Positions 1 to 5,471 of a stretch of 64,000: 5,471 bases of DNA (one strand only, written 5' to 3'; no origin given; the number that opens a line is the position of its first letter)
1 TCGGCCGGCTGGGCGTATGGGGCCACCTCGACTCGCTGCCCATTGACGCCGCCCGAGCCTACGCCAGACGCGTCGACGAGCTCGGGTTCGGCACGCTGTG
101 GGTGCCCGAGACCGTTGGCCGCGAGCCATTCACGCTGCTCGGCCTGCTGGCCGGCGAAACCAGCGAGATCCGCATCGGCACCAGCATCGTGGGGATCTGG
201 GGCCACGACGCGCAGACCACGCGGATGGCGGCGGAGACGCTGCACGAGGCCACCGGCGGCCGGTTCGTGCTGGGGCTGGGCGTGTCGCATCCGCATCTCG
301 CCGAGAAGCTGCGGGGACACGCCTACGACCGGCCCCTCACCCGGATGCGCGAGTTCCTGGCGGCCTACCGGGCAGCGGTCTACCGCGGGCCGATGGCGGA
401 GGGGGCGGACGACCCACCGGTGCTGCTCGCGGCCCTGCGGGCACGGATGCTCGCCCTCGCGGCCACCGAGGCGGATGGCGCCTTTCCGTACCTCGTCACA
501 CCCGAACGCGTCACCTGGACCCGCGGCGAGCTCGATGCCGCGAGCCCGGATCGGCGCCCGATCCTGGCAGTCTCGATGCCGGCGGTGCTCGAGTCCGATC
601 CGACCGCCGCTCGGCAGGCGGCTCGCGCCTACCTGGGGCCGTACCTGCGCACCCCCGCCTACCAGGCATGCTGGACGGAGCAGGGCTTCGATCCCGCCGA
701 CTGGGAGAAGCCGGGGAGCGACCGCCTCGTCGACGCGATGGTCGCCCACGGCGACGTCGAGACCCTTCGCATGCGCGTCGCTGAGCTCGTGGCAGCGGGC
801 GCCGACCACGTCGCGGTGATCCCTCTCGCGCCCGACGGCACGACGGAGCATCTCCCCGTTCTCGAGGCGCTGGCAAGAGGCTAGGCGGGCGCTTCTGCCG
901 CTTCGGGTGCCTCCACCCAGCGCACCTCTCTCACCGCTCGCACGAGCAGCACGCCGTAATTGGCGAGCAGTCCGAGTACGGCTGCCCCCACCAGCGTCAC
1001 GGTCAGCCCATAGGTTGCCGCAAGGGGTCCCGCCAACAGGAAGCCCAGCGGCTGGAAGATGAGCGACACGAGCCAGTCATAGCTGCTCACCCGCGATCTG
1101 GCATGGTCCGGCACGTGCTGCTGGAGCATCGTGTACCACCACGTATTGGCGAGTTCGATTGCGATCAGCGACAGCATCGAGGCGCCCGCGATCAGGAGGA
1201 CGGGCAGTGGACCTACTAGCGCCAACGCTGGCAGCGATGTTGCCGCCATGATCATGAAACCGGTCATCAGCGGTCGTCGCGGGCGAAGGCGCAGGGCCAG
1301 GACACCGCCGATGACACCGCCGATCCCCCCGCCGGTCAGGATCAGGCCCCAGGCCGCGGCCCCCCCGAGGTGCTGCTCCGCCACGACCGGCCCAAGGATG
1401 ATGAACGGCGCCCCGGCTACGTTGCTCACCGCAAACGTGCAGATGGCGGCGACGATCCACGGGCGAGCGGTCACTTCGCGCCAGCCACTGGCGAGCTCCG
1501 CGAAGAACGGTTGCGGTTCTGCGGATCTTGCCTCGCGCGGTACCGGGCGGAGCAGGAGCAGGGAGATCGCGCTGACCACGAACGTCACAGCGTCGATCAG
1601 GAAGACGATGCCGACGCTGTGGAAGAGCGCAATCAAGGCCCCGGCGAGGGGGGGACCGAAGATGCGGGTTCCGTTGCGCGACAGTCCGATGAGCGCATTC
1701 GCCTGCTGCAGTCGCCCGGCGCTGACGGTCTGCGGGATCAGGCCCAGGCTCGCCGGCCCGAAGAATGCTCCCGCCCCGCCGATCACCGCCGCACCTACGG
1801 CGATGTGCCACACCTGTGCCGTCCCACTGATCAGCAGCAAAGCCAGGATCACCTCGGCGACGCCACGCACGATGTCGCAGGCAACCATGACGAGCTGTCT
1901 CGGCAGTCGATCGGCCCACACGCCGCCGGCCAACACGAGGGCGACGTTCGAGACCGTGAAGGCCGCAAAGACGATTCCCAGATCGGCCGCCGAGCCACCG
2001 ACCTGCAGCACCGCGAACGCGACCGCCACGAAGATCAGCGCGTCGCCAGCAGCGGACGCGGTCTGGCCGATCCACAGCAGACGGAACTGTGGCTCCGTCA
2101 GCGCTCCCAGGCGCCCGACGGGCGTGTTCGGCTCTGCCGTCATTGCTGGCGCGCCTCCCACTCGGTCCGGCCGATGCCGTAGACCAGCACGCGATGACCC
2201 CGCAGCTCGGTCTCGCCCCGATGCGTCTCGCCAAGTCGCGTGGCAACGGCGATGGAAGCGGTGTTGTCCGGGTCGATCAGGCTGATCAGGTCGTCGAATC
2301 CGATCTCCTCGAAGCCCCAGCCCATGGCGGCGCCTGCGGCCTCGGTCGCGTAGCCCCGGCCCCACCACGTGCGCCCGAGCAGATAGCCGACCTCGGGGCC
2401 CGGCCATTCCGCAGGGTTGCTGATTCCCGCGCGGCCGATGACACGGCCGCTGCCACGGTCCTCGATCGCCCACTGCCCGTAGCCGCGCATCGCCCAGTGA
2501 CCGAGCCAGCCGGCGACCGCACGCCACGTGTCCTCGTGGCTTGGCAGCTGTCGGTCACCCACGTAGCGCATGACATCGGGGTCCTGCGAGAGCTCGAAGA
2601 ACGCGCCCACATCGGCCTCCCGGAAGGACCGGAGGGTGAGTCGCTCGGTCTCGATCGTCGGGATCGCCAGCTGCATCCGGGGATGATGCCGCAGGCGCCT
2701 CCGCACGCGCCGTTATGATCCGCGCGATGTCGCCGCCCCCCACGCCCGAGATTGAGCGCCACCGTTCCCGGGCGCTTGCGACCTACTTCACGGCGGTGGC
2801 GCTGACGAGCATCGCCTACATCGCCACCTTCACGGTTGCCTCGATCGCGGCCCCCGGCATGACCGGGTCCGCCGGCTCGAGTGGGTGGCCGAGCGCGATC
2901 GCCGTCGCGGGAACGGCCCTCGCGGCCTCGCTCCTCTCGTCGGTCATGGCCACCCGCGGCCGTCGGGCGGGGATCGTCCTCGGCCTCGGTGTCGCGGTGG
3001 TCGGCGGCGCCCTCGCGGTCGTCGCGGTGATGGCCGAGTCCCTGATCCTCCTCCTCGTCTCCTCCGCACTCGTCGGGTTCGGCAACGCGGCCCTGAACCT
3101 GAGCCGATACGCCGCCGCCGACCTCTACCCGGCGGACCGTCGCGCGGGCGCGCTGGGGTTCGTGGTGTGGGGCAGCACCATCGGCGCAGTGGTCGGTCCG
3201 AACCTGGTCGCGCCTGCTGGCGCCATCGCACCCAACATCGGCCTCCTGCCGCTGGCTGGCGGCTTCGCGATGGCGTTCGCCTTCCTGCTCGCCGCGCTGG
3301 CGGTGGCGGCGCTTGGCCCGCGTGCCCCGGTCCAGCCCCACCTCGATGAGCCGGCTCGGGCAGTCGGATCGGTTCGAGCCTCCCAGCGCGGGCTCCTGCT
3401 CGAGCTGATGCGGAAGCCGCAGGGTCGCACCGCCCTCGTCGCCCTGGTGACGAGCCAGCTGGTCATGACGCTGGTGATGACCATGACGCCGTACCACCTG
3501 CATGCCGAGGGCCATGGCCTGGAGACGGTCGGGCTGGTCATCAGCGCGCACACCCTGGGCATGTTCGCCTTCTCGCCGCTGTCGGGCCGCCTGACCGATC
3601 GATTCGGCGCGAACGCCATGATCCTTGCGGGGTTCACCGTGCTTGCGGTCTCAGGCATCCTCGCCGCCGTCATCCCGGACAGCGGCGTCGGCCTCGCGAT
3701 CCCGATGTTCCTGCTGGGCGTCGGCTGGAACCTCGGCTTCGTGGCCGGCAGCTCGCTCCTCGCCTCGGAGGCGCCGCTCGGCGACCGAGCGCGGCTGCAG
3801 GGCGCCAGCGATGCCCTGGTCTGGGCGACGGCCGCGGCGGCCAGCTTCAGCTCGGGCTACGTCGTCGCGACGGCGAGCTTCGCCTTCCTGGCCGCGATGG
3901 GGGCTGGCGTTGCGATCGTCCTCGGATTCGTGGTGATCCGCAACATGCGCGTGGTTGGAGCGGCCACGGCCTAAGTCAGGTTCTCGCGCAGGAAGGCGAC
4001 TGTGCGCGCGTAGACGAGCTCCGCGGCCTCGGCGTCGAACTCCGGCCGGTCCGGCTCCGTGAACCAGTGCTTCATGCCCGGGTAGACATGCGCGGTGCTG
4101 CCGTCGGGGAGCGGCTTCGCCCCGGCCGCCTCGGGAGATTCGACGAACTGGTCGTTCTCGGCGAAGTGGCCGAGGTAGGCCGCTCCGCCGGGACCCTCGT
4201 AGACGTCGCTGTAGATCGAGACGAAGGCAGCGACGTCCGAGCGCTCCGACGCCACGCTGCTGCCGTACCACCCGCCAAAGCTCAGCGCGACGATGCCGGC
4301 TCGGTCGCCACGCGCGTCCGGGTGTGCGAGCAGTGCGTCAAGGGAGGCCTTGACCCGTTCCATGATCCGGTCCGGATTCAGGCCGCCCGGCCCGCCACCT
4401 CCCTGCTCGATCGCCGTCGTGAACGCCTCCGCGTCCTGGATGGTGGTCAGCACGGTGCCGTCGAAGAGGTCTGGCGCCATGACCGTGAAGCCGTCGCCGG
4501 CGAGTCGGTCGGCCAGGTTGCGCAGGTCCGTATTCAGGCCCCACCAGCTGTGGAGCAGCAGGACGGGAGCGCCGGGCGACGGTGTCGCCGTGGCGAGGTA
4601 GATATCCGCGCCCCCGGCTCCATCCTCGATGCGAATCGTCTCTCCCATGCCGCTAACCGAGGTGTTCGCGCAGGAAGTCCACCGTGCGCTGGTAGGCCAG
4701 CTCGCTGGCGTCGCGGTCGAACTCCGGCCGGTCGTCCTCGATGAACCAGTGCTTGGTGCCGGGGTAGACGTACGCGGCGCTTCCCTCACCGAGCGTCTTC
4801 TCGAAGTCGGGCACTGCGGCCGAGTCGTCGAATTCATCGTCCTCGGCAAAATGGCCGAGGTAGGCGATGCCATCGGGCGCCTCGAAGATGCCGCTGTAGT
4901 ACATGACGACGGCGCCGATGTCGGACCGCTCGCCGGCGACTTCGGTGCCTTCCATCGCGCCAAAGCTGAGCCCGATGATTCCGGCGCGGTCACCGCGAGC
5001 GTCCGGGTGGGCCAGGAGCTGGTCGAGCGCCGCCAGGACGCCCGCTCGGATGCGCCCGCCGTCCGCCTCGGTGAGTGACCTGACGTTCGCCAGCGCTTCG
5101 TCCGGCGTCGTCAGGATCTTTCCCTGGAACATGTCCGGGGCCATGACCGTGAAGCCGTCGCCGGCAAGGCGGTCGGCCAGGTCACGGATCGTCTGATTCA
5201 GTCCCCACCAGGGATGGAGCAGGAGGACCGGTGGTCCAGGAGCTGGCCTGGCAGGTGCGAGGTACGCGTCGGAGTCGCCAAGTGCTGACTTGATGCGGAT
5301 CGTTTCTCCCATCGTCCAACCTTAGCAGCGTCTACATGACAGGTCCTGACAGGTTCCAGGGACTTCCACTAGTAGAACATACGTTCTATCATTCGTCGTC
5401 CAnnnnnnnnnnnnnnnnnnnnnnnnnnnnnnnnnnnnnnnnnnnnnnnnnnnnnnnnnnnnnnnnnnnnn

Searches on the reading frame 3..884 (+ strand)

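Call 8: search_protein_families(library=pfam, proteins=[window:3-884:+], max_evalue=0.0001)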
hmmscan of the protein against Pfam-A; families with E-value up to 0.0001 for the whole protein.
window:3-884:+ (293 aa): 1 family
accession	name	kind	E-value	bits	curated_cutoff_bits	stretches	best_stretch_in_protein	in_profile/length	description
PF00296.26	Bac_luciferase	-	8.3e-39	134.2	27.9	1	5-269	13-314/314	Luciferase-like monooxygenase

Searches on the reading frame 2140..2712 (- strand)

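Call 8: search_protein_families(library=pfam, proteins=[window:2140-2712:-], max_evalue=0.0001)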
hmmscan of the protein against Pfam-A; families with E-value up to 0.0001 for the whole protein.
window:2140-2712:- (190 aa): 2 families
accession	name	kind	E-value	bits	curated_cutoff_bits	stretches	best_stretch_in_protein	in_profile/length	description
PF13302.13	Acetyltransf_3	-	3.9e-39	134.9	25.4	1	24-161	1-136/138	Acetyltransferase (GNAT) domain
PF00583.31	Acetyltransf_1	-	2.1e-08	34.9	20.7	1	66-161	24-115/116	Acetyltransferase (GNAT) family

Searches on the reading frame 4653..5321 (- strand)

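Call 8: search_protein_families(library=pfam, proteins=[window:4653-5321:-], max_evalue=0.0001)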
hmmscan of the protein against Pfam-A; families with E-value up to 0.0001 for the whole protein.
window:4653-5321:- (222 aa): 2 families
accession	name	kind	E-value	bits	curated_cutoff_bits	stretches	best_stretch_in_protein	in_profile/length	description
PF01738.24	DLH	-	2.4e-27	96.4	21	1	18-220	2-216/217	Dienelactone hydrolase family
PF12697.13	Abhydrolase_6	-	7.1e-05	24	26.3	0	32-200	1-139/217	Alpha/beta hydrolase family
